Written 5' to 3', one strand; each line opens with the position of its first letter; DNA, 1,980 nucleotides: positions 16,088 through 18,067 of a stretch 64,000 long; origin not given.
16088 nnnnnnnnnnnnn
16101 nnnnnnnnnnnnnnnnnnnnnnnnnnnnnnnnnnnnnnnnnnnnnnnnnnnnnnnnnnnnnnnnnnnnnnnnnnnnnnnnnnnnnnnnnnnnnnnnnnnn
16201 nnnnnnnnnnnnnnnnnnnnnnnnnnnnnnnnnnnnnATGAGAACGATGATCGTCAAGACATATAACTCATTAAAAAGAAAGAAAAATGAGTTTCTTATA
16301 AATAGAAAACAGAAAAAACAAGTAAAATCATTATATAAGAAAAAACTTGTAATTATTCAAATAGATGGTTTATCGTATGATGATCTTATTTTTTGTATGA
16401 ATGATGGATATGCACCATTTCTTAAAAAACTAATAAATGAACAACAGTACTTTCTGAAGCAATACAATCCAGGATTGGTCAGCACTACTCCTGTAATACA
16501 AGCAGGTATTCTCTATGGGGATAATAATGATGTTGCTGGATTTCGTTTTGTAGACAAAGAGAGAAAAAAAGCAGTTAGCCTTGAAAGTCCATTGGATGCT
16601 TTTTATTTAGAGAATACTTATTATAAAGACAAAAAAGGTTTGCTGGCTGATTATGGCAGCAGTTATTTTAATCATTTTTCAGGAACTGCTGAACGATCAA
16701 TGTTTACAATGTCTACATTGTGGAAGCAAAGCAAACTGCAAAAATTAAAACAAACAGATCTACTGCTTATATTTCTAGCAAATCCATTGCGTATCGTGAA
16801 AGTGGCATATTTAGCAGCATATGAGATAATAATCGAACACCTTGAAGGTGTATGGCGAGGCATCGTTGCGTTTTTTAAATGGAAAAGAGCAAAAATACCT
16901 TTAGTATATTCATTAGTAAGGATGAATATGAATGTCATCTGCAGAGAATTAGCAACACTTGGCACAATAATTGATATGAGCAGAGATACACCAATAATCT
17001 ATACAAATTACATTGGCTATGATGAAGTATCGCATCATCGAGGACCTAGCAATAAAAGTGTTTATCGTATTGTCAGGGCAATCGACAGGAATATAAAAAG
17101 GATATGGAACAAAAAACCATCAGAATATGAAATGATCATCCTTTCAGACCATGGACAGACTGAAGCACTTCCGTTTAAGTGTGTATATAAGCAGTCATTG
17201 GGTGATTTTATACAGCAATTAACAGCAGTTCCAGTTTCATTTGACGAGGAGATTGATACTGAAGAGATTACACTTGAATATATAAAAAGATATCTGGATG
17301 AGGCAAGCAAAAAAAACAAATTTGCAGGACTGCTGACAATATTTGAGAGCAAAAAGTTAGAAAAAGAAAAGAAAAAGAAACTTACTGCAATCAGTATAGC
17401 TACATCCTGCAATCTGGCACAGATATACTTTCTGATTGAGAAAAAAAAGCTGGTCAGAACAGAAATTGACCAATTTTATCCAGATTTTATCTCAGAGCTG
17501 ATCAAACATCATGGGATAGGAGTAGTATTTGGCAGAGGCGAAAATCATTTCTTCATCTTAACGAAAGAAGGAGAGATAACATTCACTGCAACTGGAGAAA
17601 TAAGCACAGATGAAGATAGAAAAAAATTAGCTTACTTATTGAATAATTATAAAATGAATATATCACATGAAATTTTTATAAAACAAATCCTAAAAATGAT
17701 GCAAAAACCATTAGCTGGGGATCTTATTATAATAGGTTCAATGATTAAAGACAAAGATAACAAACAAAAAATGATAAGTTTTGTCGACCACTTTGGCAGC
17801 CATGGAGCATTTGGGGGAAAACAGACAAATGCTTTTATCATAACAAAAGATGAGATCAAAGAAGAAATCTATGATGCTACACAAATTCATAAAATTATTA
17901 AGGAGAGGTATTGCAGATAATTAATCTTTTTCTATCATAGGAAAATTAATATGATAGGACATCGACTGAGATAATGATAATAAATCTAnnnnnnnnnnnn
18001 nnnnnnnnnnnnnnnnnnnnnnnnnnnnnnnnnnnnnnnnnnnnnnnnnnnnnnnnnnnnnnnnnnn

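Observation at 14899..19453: Rpe-RpiB fusion enzyme within a compact pentose/nucleoside salvage cluster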

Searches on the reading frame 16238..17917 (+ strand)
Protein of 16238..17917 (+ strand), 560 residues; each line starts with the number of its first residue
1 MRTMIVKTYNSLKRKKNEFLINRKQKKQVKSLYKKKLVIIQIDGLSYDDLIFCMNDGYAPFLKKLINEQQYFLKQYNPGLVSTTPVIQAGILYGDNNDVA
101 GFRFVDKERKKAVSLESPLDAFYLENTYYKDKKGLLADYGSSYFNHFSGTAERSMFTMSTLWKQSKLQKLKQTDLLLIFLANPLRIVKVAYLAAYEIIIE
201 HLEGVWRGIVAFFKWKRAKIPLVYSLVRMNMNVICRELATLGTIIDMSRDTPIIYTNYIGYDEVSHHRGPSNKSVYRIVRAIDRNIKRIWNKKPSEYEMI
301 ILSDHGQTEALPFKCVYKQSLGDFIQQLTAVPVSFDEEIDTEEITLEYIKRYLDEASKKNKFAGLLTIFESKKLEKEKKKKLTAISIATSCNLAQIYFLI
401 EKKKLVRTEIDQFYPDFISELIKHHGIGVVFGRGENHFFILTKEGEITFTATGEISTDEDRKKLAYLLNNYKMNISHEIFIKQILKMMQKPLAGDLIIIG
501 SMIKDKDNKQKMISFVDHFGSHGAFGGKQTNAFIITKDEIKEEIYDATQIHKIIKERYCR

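Call 3: search_protein_families(library=pfam, proteins=[window:16238-17917:+], max_evalue=0.01)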
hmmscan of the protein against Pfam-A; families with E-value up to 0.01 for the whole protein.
window:16238-17917:+ (560 aa): 2 families
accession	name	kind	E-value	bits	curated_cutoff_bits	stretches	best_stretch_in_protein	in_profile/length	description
PF01663.27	Phosphodiest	-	9.7e-11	42.3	23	1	37-312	1-226/342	Type I phosphodiesterase / nucleotide pyrophosphatase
PF01676.23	Metalloenzyme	-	7.3e-06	26.1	24.3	1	248-309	142-204/252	Metalloenzyme superfamily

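Call 4: search_protein_families(library=ncbifam, proteins=[window:16238-17917:+], max_evalue=0.01)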
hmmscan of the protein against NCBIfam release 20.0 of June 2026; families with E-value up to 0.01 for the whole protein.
window:16238-17917:+ (560 aa): 0 families

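Call 26: find_encoding_contigs(protein=window:16238-17917:+, flank=10000, max_places=3)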
Protein window:16238-17917:+ (560 aa): 4 contigs read that carry it; 2 places shown.
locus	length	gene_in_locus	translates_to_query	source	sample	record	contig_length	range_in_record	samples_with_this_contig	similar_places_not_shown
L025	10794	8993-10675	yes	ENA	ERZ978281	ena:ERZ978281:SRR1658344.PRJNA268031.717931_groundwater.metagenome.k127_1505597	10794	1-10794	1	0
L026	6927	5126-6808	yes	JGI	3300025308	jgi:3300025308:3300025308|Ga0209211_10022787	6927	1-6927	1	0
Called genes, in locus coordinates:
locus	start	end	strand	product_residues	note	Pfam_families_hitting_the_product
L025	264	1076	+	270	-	PF01956:EMC3_TMCO1, PF13858:DUF4199 (faint)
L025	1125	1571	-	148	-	PF13404:HTH_AsnC-type, PF13412:HTH_24, PF01037:AsnC_trans_reg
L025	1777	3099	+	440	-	PF03951:Gln-synt_N, PF00120:Gln-synt_C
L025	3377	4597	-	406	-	PF04894:Nre_N, PF04895:Nre_C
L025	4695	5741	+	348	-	PF01368:DHH (weak), PF02272:DHHA1 (faint)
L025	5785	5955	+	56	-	-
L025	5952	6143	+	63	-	-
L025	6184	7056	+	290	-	PF01170:UPF0020 (faint), PF02384:N6_Mtase (faint), PF01555:N6_N4_Mtase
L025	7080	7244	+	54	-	-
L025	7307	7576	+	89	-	-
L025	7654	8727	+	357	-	PF00834:Ribul_P_3_epim, PF02502:LacAB_rpiB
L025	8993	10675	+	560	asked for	PF01663:Phosphodiest, PF01676:Metalloenzyme (weak)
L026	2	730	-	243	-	?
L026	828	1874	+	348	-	PF01368:DHH (weak), PF02272:DHHA1 (faint)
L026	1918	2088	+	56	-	-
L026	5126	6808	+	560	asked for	PF01663:Phosphodiest, PF01676:Metalloenzyme (weak)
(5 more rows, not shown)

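Call 29: search_solved_structures(query=window:16238-17917:+, max_evalue=0.01)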
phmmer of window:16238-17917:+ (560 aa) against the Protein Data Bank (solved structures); distinct sequences matched with E-value up to 0.01: 0.

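Call 39: find_homologous_proteins(query=window:16238-17917:+, max_evalue=0.00001)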
Query window:16238-17917:+ (560 aa): 134 proteins with E <= 0.00001 among 8000 candidates; the best 120 are listed.
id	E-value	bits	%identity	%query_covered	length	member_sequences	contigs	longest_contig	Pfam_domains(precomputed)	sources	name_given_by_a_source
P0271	0.0e+0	1252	100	100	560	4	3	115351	PF01676.24,PF01663.28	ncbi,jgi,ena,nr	ncbi:alkaline phosphatase family protein [Candidatus Woesearchaeota archaeon]|nr:alkaline phosphatas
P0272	3.8e-297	1004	80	99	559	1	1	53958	PF01676.24,PF01663.28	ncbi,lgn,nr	ncbi:alkaline phosphatase family protein [Candidatus Woesearchaeota archaeon]|nr:alkaline phosphatas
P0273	3.2e-211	721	58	99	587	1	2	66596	PF01676.24,PF01663.28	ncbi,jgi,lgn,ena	-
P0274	1.3e-69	254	32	95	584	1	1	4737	PF01663.28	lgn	-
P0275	1.6e-68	250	30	96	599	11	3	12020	PF01663.28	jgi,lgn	jgi:hypothetical protein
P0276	3.6e-68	249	31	96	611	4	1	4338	PF01663.28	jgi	jgi:hypothetical protein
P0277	2.5e-66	243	32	93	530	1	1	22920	PF01663.28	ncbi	ncbi:MAG: alkaline phosphatase family protein [Nanoarchaeota archaeon]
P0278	4.0e-62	229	30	96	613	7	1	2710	PF01663.28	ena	-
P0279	6.4e-61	225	31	93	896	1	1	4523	PF04893.23,PF04020.19,PF01663.28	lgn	-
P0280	1.2e-60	224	30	94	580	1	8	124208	PF01663.28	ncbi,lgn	-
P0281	7.3e-60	221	30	94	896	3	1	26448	PF04893.23,PF04020.19,PF01663.28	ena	-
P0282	2.8e-59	219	31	95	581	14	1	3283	PF01663.28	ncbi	-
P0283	6.2e-59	218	31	90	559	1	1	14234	PF01663.28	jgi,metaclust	metaclust:\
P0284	8.9e-59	218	29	97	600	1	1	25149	PF01663.28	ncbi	-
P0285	4.7e-58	215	29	93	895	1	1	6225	PF04893.23,PF04020.19,PF01663.28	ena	-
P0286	1.1e-57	214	29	90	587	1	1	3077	PF01663.28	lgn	-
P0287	2.7e-57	213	29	94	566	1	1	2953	PF01663.28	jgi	jgi:hypothetical protein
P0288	4.3e-57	212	28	97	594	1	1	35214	PF01663.28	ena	-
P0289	4.4e-57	212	29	93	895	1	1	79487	PF04893.23,PF04020.19,PF01663.28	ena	-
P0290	6.1e-57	212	34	55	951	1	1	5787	PF04893.23,PF04020.19,PF01663.28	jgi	jgi:uncharacterized membrane protein YvlD (DUF360 family)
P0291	1.2e-56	211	28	94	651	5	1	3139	PF01663.28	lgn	-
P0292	1.6e-56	210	28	100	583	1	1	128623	PF01663.28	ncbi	-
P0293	1.8e-56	210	29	91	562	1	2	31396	PF01663.28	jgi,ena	-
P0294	2.5e-56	210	29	93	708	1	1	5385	PF04020.19,PF01663.28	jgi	jgi:uncharacterized membrane protein YvlD (DUF360 family)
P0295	1.3e-55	207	28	97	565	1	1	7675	PF01663.28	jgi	jgi:hypothetical protein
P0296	3.8e-55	206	30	90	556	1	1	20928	PF01663.28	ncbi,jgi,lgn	-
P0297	1.3e-54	204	29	90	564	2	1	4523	PF01663.28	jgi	-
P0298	2.3e-53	200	28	94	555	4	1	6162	PF01663.28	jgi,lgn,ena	-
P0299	3.6e-53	199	30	89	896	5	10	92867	PF04893.23,PF04020.19,PF01663.28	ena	-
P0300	1.0e-52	198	30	92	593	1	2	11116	PF01663.28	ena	-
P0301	1.5e-52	197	28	94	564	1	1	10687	PF01663.28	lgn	-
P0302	2.7e-51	193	29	94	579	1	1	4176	PF01663.28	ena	-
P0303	6.1e-51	192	28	91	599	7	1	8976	PF01663.28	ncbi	-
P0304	7.4e-51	192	29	92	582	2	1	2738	PF01663.28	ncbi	ncbi:MAG: hypothetical protein DRH08_14115, partial [Deltaproteobacteria bacterium]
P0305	4.6e-50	189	27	94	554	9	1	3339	PF01663.28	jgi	jgi:hypothetical protein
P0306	3.8e-47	179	29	95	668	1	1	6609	PF04020.19,PF01663.28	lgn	-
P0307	3.9e-47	179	27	89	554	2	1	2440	PF01663.28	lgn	-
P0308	1.3e-46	178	29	95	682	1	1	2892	PF04020.19,PF01663.28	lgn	-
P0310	9.5e-46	175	29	94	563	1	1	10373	PF01663.28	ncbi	-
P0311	4.9e-45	172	33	55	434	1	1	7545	PF01663.28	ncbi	ncbi:MAG: alkaline phosphatase family protein [Desulfuromonadales bacterium]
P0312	1.2e-44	171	29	93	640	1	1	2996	PF04020.19,PF01663.28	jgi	jgi:uncharacterized membrane protein YvlD (DUF360 family)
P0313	1.5e-44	171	27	96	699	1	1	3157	PF04020.19,PF01663.28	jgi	jgi:uncharacterized membrane protein YvlD (DUF360 family)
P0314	7.7e-44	169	28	96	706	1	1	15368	PF04020.19,PF01663.28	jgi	jgi:uncharacterized membrane protein YvlD (DUF360 family)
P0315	3.1e-43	167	35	52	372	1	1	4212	PF01663.28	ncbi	-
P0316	1.0e-42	165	28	93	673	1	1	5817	PF04020.19,PF01663.28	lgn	-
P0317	2.4e-42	164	27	93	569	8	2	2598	PF01663.28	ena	-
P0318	4.4e-42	163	28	97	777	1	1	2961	PF04020.19,PF01663.28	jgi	jgi:hypothetical protein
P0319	6.9e-42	162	32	62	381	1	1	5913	PF01663.28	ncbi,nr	ncbi:oxidoreductase, partial [candidate division KSB3 bacterium]|nr:oxidoreductase [candidate divisi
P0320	1.9e-41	161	27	96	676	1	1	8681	PF04020.19,PF01663.28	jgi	jgi:uncharacterized membrane protein YvlD (DUF360 family)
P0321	9.4e-41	158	27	93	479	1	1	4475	PF01663.28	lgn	-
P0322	2.6e-40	157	28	96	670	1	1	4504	PF04020.19,PF01663.28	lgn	-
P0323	7.3e-40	155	28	93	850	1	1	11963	PF04020.19,PF01663.28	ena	-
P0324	8.8e-40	155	34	52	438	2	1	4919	PF04020.19,PF01663.28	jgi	jgi:uncharacterized membrane protein YvlD (DUF360 family)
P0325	1.3e-39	155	26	93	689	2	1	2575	PF04020.19,PF01663.28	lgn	-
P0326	4.7e-39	153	27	96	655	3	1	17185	PF04020.19,PF01663.28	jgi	jgi:uncharacterized membrane protein YvlD (DUF360 family)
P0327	6.8e-39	152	25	93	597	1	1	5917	PF01663.28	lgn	-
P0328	8.5e-39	152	27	91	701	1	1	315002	PF04020.19,PF01663.28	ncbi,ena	-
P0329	9.2e-39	152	26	93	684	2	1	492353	PF01663.28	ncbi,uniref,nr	ncbi:alkaline phosphatase family protein [Hoyosella sp. YIM 151337]|uniref:alkaline phosphatase fami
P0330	9.2e-39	152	27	92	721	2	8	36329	PF04020.19,PF01663.28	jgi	jgi:uncharacterized membrane protein YvlD (DUF360 family)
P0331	3.2e-38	150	28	92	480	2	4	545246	PF01663.28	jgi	jgi:hypothetical protein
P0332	1.0e-37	148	26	94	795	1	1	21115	PF03372.30,PF23226.2,PF01663.28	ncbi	-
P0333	2.7e-37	147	26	93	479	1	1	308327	PF01663.28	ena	-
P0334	4.3e-37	146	36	49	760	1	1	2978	PF03372.30,PF23226.2,PF01663.28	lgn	-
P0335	1.2e-36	145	26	90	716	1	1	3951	PF04020.19,PF01663.28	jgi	-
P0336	1.3e-36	145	25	90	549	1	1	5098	PF01663.28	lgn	-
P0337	4.3e-36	143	28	93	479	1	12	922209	PF01663.28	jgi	jgi:hypothetical protein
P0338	1.1e-35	142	27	93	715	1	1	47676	PF04020.19,PF01663.28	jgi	jgi:uncharacterized membrane protein YvlD (DUF360 family)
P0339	1.3e-35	141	28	90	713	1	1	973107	PF04020.19,PF01663.28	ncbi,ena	-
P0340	1.4e-35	141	25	90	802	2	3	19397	PF03372.30,PF23226.2,PF01663.28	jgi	jgi:endonuclease/exonuclease/phosphatase family metal-dependent hydrolase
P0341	2.4e-35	140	25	98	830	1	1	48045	PF03372.30,PF23226.2,PF01663.28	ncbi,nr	ncbi:MAG: endonuclease/exonuclease/phosphatase family protein [Sedimentisphaerales bacterium]|nr:end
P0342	3.5e-35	140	26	93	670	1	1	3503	PF04020.19,PF01663.28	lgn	-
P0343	5.7e-35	139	26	95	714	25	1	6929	PF04020.19,PF01663.28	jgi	jgi:uncharacterized membrane protein YvlD (DUF360 family)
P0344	8.7e-35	139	24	90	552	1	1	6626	PF01663.28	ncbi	-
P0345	1.1e-34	138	27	92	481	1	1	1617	PF01663.28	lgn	-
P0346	1.6e-34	138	27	90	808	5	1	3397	PF03372.30,PF23226.2,PF01663.28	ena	-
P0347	1.8e-34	138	28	57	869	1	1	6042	PF00534.27,PF13579.13,PF13439.13,PF01663.28,PF20706.4,PF13692.13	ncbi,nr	ncbi:MAG: glycosyltransferase, partial [Bdellovibrionales bacterium]|nr:glycosyltransferase [Bdellov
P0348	2.1e-34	137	26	94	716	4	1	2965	PF04020.19,PF01663.28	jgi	jgi:uncharacterized membrane protein YvlD (DUF360 family)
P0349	2.1e-34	137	26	90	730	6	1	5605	PF04020.19,PF01663.28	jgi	jgi:uncharacterized membrane protein YvlD (DUF360 family)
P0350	2.1e-34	137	25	93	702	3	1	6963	PF04020.19,PF01663.28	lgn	-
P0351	4.2e-34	136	26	92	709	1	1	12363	PF04020.19,PF01663.28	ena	-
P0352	4.5e-34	136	26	95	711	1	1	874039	PF04020.19,PF01663.28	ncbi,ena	-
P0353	7.7e-34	136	25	93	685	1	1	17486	PF04020.19,PF01663.28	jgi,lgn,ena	-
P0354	7.7e-34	136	27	93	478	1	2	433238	PF01663.28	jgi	jgi:hypothetical protein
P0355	7.8e-34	135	26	92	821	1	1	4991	PF03372.30,PF01663.28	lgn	-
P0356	9.1e-34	135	26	92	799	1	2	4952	PF03372.30,PF01663.28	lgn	-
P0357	1.1e-33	135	26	94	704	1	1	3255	PF04020.19,PF01663.28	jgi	jgi:uncharacterized membrane protein YvlD (DUF360 family)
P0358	1.4e-33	135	26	93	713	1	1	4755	PF04020.19,PF01663.28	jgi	-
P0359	2.1e-33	134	25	93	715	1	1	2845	PF04020.19,PF01663.28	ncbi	-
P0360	2.2e-33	134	26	92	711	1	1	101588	PF04020.19,PF01663.28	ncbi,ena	-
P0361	3.3e-33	133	24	96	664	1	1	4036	PF01663.28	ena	-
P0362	3.9e-33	133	27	93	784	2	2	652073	PF03372.30,PF23226.2,PF01663.28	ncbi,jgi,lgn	jgi:endonuclease/exonuclease/phosphatase family metal-dependent hydrolase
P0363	4.5e-33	133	26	94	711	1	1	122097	PF04020.19,PF01663.28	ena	-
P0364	5.1e-33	133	27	90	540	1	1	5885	PF01663.28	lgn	-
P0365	5.5e-33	133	26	89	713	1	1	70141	PF04020.19,PF01663.28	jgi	jgi:uncharacterized membrane protein YvlD (DUF360 family)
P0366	5.5e-33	133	25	90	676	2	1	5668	PF04020.19,PF01663.28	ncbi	-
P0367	7.1e-33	132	25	93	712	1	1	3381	PF04020.19,PF01663.28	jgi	jgi:uncharacterized membrane protein YvlD (DUF360 family)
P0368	9.1e-33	132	25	93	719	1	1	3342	PF04020.19,PF01663.28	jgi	jgi:uncharacterized membrane protein YvlD (DUF360 family)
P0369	1.1e-32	132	28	91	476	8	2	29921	PF01663.28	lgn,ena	-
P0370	1.2e-32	132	25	93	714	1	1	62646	PF04020.19,PF01663.28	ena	-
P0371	1.2e-32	132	25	90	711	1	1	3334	PF04020.19,PF01663.28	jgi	jgi:uncharacterized membrane protein YvlD (DUF360 family)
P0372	1.9e-32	131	25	92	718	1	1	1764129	PF04020.19,PF01663.28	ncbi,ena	-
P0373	2.8e-32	130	25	90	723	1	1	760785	PF04020.19,PF01663.28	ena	-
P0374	3.0e-32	130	25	92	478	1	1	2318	PF01663.28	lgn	-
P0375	3.7e-32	130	25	93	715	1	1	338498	PF04020.19,PF01663.28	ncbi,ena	-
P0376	4.6e-32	130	25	93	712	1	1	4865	PF04020.19,PF01663.28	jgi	jgi:uncharacterized membrane protein YvlD (DUF360 family)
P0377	4.8e-32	130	26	93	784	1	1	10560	PF03372.30,PF23226.2,PF01663.28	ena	-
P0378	6.2e-32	129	25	92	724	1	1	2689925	PF04020.19,PF01663.28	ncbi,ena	-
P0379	7.2e-32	129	25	93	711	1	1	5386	PF04020.19,PF01663.28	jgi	jgi:uncharacterized membrane protein YvlD (DUF360 family)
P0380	7.5e-32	129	25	92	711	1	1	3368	PF04020.19,PF01663.28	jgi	-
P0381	1.3e-31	128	24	92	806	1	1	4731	PF03372.30,PF01663.28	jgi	jgi:endonuclease/exonuclease/phosphatase family metal-dependent hydrolase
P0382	1.3e-31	128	25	91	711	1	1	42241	PF04020.19,PF01663.28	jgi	jgi:uncharacterized membrane protein YvlD (DUF360 family)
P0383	2.0e-31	128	25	92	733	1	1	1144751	PF04020.19,PF01663.28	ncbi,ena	-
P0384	2.5e-31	127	28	56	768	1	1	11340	PF03372.30,PF01663.28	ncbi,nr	ncbi:MAG: endonuclease/exonuclease/phosphatase family protein [Candidatus Omnitrophica bacterium]|nr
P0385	4.3e-31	126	26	89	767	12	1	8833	PF03372.30,PF23226.2,PF01663.28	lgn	-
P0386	5.3e-30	123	24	96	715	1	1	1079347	PF04020.19,PF01663.28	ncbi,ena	-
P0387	5.5e-30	123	27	91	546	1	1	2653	PF01663.28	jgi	jgi:hypothetical protein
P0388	1.0e-29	122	29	91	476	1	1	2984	PF01663.28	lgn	-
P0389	3.6e-29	120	24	90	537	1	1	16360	PF01663.28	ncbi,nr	ncbi:MAG: alkaline phosphatase family protein [Deltaproteobacteria bacterium]|nr:alkaline phosphatas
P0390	7.2e-29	119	31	49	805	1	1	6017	PF03372.30,PF23226.2,PF01663.28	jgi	jgi:endonuclease/exonuclease/phosphatase family metal-dependent hydrolase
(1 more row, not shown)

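Call 40: find_encoding_contigs(protein=P0272, flank=8000, max_places=1)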
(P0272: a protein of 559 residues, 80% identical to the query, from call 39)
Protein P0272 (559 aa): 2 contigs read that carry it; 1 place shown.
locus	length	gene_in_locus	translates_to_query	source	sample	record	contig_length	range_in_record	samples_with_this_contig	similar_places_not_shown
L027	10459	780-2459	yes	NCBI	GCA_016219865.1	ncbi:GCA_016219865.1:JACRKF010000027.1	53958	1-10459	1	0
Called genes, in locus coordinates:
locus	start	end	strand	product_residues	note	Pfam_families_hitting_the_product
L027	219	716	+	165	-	PF13473:Cupredoxin_1, PF00116:COX2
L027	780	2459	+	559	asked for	PF01663:Phosphodiest, PF01676:Metalloenzyme (weak)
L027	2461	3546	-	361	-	PF00294:PfkB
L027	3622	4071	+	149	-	PF01230:HIT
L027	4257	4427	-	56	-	-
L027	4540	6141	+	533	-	-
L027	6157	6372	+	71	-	-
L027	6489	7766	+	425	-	PF18144:SMODS, PF01909:NTP_transf_2 (weak), PF09249:tRNA_NucTransf2, PF21133:CAA_C (weak)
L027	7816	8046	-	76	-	PF26688:RHH_12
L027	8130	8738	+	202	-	PF01569:PAP2, PF14378:PAP2_3 (weak)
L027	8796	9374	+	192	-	-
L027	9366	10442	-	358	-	PF14398:ATPgrasp_YheCD (weak)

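Call 41: find_encoding_contigs(protein=P0273, flank=8000, max_places=1)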
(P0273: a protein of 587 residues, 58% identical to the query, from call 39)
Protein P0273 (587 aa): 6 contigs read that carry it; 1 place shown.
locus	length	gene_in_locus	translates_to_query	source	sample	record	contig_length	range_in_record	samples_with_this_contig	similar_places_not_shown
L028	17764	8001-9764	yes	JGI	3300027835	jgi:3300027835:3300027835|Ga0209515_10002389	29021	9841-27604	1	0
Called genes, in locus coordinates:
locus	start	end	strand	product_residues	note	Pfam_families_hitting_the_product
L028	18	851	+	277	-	-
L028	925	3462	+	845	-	PF01411:tRNA-synt_2c, PF07973:tRNA_SAD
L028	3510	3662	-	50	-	PF11295:DUF3096 (weak)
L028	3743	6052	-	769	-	PF03104:DNA_pol_B_exo1, PF03175:DNA_pol_B_2 (faint), PF00136:DNA_pol_B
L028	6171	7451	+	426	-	PF13439:Glyco_transf_4, PF13477:Glyco_trans_4_2, PF13579:Glyco_trans_4_4, PF00534:Glycos_transf_1, PF13692:Glyco_trans_1_4, PF13524:Glyco_trans_1_2 (faint)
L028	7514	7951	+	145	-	PF13473:Cupredoxin_1, PF00116:COX2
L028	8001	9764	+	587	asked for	PF01663:Phosphodiest, PF01676:Metalloenzyme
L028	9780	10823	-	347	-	PF00294:PfkB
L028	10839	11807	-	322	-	PF04542:Sigma70_r2 (weak)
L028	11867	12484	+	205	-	PF01909:NTP_transf_2, PF18765:Polbeta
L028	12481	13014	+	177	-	-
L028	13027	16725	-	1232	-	PF04542:Sigma70_r2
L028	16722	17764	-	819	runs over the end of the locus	?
